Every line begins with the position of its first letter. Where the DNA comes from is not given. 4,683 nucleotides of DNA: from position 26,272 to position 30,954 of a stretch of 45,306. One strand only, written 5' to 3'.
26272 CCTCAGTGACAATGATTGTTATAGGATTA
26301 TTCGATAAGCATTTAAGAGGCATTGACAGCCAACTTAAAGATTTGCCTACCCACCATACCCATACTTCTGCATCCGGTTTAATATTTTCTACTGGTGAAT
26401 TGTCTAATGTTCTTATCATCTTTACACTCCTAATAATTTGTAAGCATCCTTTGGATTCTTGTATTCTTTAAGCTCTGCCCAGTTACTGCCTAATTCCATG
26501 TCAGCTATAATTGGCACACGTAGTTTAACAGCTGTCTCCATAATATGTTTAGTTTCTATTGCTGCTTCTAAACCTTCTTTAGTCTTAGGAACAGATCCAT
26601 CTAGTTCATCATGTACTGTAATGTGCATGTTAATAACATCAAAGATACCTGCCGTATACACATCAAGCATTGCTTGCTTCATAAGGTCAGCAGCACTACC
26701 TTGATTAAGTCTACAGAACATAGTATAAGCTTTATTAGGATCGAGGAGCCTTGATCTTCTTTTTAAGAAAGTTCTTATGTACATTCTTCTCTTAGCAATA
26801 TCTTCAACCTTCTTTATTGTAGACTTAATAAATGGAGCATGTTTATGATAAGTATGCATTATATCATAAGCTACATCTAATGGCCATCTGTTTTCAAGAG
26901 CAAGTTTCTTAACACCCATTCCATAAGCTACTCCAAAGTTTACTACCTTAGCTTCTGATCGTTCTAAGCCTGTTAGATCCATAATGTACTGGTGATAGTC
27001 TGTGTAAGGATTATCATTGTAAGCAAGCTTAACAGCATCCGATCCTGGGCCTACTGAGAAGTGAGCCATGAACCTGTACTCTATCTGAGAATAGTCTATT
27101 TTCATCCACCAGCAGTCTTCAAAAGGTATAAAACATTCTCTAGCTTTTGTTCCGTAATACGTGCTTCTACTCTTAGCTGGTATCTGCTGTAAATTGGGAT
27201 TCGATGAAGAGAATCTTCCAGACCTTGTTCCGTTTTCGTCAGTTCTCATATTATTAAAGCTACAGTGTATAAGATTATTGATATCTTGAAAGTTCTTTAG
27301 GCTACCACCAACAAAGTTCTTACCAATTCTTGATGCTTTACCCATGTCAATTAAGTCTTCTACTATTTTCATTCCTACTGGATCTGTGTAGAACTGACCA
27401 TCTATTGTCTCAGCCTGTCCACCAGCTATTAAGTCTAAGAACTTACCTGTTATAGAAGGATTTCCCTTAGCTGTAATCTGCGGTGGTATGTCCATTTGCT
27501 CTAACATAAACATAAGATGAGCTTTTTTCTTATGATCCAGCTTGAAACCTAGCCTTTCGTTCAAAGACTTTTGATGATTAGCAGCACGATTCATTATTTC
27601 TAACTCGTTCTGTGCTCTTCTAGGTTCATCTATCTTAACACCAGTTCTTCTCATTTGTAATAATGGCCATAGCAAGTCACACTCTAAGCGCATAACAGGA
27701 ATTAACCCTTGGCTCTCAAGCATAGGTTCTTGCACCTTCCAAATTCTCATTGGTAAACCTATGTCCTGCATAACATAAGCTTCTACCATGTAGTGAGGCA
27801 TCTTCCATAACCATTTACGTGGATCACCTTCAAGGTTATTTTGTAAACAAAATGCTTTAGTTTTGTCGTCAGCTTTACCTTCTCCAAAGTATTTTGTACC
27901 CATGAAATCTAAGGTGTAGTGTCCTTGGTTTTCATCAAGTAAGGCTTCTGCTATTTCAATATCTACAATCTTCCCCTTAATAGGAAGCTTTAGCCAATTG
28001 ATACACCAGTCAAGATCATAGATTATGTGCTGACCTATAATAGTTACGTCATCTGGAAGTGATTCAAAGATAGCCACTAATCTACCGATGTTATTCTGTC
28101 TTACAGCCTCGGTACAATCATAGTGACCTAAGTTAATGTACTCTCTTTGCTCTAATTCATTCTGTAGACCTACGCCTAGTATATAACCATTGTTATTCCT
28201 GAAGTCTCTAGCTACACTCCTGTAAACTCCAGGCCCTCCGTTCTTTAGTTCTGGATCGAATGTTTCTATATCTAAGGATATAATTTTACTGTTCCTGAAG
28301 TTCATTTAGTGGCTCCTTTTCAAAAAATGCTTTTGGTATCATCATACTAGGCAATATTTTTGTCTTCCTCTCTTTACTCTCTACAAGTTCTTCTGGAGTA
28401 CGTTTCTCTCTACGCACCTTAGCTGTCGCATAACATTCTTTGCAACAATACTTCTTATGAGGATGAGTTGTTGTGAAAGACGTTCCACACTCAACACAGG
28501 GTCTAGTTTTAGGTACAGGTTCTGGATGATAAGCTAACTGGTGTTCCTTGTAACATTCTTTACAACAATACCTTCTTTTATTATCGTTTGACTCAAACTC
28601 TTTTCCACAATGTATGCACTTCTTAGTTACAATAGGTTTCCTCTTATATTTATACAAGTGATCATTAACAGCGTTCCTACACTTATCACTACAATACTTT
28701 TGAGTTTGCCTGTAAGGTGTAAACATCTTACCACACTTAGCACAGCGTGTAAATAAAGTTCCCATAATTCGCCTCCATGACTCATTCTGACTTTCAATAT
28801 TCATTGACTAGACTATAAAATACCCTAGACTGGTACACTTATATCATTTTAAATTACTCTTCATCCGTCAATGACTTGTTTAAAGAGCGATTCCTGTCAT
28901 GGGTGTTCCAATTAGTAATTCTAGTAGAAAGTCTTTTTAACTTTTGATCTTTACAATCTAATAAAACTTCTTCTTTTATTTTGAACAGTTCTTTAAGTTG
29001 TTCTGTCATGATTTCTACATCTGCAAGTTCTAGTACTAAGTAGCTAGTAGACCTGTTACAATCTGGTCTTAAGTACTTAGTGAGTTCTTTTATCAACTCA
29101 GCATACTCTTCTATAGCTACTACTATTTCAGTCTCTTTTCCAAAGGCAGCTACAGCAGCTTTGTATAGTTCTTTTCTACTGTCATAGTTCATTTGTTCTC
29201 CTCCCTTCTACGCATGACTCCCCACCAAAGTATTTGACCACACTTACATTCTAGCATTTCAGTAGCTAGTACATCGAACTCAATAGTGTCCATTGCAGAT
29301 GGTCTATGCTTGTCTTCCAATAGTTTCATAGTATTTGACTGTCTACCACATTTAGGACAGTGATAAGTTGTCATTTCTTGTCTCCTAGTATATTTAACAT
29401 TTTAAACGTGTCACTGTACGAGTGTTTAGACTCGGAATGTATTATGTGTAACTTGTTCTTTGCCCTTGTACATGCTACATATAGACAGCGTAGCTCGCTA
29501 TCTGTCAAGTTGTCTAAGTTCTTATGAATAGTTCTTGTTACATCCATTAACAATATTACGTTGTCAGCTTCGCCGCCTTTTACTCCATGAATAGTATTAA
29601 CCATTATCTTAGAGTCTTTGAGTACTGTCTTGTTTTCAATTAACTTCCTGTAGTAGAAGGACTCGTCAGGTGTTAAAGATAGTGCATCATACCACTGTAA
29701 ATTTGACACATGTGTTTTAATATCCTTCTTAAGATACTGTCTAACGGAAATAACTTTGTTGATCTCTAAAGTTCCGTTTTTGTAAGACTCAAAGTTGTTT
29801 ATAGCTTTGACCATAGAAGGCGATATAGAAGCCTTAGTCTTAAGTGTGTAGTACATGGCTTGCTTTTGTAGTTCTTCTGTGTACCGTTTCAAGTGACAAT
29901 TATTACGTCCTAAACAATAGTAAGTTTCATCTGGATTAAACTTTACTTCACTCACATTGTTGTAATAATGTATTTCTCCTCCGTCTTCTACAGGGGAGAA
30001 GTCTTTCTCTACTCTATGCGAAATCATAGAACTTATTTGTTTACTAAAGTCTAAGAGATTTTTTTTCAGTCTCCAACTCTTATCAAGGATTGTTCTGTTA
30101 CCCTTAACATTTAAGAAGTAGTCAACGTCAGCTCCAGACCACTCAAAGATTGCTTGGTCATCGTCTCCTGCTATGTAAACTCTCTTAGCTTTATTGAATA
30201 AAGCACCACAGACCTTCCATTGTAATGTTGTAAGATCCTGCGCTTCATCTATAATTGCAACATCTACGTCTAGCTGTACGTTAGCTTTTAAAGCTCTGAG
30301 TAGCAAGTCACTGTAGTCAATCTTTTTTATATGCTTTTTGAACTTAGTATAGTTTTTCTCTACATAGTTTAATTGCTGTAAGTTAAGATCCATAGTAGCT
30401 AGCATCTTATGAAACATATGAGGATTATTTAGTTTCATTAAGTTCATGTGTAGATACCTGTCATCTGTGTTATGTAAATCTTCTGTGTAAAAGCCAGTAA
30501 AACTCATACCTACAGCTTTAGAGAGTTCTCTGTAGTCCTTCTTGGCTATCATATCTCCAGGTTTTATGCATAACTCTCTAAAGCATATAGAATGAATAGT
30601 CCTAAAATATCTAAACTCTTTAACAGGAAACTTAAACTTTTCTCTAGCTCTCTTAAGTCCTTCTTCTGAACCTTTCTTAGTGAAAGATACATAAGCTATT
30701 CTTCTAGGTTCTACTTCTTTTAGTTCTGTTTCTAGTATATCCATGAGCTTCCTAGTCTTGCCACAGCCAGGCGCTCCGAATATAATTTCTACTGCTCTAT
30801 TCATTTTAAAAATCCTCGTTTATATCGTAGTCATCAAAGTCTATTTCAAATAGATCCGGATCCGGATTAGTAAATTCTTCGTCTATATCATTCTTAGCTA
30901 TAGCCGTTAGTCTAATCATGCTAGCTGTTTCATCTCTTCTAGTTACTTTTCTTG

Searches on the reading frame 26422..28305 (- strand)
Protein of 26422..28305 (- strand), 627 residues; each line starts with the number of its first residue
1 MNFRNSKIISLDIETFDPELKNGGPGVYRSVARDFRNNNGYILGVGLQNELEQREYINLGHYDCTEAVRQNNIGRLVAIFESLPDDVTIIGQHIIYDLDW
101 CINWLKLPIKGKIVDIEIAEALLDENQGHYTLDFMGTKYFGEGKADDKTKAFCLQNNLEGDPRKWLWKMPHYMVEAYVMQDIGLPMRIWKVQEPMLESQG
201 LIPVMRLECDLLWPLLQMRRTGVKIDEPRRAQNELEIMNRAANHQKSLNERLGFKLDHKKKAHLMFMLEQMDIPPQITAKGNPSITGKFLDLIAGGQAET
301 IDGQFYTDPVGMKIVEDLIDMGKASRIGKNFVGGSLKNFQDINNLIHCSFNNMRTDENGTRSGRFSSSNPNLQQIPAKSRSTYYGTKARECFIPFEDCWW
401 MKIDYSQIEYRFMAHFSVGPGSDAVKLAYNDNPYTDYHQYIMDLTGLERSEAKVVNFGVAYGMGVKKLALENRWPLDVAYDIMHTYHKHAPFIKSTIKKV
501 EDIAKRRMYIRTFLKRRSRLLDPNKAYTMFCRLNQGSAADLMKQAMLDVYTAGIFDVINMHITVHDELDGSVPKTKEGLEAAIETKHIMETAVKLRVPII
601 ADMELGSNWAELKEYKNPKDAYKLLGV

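Call 18: search_protein_families(library=phrogs, max_evalue=0.001, proteins=[window:26422-28305:-])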
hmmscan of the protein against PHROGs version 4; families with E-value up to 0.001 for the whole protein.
window:26422-28305:- (627 aa): 8 families
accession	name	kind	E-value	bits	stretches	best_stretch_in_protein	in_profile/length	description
phrog_17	-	DNA, RNA and nucleotide metabolism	1.3e-92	312.7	1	5-620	669-1241/1445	DNA polymerase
phrog_15971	-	DNA, RNA and nucleotide metabolism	5.2e-20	72.9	1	221-611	20-374/376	DNA polymerase I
phrog_12241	-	DNA, RNA and nucleotide metabolism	1.6e-15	58.1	2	51-253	156-363/502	DNA polymerase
phrog_2573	-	DNA, RNA and nucleotide metabolism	9.8e-13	49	1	439-616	76-281/336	DNA polymerase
phrog_5995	-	DNA, RNA and nucleotide metabolism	8.6e-11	42.8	1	458-616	3-182/236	DNA polymerase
phrog_10285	-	DNA, RNA and nucleotide metabolism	6.3e-10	39.6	1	369-421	29-75/321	DNA polymerase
phrog_9556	-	DNA, RNA and nucleotide metabolism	5.8e-07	29.8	0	16-253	7-245/441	DNA polymerase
phrog_23226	-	DNA, RNA and nucleotide metabolism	5.7e-05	22.7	0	358-417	301-358/611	DNA polymerase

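Call 51: search_dna_similar(query=window:26422-28305:-, collection=phages, mode=protein, max_evalue=1e-10, max_rows=15)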
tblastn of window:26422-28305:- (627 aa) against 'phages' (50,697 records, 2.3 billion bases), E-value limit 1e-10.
Records with a match: 1583; places in all: 1584; records where one place covers at least 80% of the query: 314.
Best place of each record, by identity: <60% 1583.
By first word of the organism name: Mycobacterium 617; Staphylococcus 138; Bacillus 112; Microbacterium 103; Pseudomonas 74; Arthrobacter 64; Listeria 51; Salmonella 50; Vibrio 45; Rhodococcus 45; and 47 more.
By host as written in the record: Mycobacterium smegmatis mc2 155 434; - 113; Mycobacterium smegmatis mc#155 85; Microbacterium foliorum NRRL B-24224 55; Listeria monocytogenes 42; Staphylococcus aureus 40; Rhodococcus erythropolis RIA 643 37; Mycobacterium smegmatis mc2155 37; and 255 more.
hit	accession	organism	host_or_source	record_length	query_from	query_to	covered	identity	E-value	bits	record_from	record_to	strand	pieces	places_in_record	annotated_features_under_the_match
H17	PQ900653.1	Sulfitobacter phage M39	Sulfitobacter sp. M39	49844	2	614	98%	34.7%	3e-97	332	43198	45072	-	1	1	record has no annotation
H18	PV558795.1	Variovorax phage VPv64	Variovorax paradoxus DSM 645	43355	2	619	99%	34.0%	2e-91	315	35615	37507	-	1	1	record has no annotation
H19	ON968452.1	Pseudanabaena phage Pan1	Pseudanabaena sp.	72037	7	613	97%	34.5%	8e-90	310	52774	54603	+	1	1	DNA polymerase I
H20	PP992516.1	Pseudomonas phage Baskent_P4_1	Pseudomonas aeruginosa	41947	2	619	99%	33.8%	7e-91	313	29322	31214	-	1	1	DNA polymerase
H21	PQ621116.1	Pseudomonas phage PSASB_03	Pseudomonas aeruginosa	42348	2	617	98%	33.9%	2e-91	315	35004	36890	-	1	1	DNA polymerase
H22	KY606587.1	Dinoroseobacter phage vB_DshS-R5C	Dinoroseobacter shibae DFL12T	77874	7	613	97%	34.1%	3e-88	306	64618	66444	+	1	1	putative DNA polymerase A | hypothetical protein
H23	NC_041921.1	Dinoroseobacter phage vB_DshS-R5C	Dinoroseobacter shibae DFL12T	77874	7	613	97%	34.1%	3e-88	306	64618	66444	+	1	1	DNA polymerase | hypothetical protein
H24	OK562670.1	Stenotrophomonas phage vB_SM_ytsc_ply2008005c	Stenotrophomonas maltophilia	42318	2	619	99%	33.5%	9e-90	310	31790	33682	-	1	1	DNA polymerase A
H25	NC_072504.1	Stenotrophomonas phage vB_SM_ytsc_ply2008005c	Stenotrophomonas maltophilia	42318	2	619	99%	33.5%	9e-90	310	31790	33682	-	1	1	DNA polymerase A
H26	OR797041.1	Stenotrophomonas phage vB_SmaS_Bhz54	Stenotrophomonas maltophilia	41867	2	619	99%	33.2%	6e-89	308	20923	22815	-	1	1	putative DNA polymerase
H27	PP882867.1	Dinoroseobacter phage vB_DshS_R26L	Dinoroseobacter shibae DFL12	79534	7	613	97%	33.3%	4e-90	311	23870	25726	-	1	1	putative DNA polymerase I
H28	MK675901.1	Shewanella phage S0112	Shewanella indica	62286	2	613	98%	32.9%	5e-84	294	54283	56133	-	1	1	DNA polymerase I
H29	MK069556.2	Microcystis phage Me-ZS1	Microcystis elabens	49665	2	613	98%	32.7%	6e-84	293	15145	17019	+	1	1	DNA polymerase A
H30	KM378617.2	Vibrio phage VpKK5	Vibrio parahaemolyticus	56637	2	614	98%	32.6%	5e-87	302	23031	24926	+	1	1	DNA polymerase A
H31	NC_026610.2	Vibrio phage VpKK5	Vibrio parahaemolyticus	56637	2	614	98%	32.6%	5e-87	302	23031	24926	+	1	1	DNA polymerase A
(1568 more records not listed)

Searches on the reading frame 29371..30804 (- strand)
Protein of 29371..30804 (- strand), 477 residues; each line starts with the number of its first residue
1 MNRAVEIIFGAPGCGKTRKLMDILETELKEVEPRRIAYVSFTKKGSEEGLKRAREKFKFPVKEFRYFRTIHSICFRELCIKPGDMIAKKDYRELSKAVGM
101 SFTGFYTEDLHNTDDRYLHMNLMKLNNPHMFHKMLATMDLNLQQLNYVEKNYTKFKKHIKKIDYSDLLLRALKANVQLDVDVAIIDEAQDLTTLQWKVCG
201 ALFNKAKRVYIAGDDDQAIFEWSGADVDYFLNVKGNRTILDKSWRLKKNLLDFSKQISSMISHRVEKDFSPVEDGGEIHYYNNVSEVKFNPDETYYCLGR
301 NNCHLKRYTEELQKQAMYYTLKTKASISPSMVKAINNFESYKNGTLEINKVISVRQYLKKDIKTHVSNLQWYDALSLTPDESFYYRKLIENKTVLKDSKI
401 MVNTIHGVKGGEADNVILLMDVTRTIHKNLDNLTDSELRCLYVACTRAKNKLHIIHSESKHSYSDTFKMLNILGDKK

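Call 18: search_protein_families(library=phrogs, max_evalue=0.001, proteins=[window:29371-30804:-])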
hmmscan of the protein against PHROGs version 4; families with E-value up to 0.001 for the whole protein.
window:29371-30804:- (477 aa): 3 families
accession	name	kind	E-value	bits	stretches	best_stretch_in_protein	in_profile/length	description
phrog_1967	-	DNA, RNA and nucleotide metabolism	1.5e-70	239.7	1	7-464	170-676/776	DNA helicase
phrog_25411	-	unknown function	8.2e-07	29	1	396-457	537-598/627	-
phrog_25205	-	unknown function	0.00049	19.5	0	180-228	184-231/607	-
